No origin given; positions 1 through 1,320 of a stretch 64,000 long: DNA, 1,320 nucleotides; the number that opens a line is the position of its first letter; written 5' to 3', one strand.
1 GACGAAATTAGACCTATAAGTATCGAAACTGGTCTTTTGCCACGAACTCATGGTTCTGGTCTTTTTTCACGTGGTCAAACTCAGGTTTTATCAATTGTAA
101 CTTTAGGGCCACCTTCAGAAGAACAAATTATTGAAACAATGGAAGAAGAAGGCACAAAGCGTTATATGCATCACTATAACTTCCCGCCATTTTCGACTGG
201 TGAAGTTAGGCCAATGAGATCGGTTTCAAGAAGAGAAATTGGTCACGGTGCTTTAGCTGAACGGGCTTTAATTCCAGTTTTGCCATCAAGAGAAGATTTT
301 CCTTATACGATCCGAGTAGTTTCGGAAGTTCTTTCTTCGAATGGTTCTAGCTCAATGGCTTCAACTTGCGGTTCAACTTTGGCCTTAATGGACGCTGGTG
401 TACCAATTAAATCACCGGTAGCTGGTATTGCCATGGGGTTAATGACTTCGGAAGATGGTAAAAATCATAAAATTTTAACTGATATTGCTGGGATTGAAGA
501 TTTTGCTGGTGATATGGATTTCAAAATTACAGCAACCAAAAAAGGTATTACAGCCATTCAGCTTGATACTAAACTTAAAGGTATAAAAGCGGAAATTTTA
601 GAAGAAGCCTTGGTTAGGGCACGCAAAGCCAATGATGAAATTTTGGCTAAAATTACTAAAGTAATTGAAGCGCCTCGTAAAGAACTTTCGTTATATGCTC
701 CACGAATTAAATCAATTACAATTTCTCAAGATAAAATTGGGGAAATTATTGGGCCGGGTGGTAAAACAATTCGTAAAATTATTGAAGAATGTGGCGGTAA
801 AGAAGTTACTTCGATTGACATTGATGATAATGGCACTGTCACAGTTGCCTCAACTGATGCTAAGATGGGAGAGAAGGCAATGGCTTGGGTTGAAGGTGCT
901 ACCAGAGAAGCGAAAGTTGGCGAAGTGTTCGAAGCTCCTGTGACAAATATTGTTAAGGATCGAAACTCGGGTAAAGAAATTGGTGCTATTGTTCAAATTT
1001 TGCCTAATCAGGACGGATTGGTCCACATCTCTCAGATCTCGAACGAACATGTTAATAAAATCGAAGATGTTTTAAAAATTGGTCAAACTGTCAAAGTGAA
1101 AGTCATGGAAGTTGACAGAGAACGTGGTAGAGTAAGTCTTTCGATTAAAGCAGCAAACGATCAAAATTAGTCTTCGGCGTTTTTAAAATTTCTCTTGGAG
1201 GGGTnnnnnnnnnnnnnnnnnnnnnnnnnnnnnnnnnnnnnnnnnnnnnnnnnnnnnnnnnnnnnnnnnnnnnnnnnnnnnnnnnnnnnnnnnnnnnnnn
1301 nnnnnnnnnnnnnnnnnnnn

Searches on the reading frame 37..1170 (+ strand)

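Call 9: search_protein_families(library=pfam, proteins=[window:37-1170:+], max_evalue=0.001)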
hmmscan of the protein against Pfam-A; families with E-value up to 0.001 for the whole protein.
window:37-1170:+ (377 aa): 4 families
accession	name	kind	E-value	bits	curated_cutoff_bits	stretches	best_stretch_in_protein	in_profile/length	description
PF01138.27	RNase_PH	-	2.3e-23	83.4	25.5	1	2-123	13-130/130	3' exoribonuclease family, domain 1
PF00575.29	S1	-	5.1e-20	72.1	22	1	292-371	2-74/74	S1 RNA binding domain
PF00013.35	KH_1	-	2.9e-07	30.6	21.5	1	226-283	3-62/66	KH domain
PF24685.1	OB_RRP5_4th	-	4.4e-05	23.9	31.5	1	292-372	6-84/92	RRP5 OB-fold domain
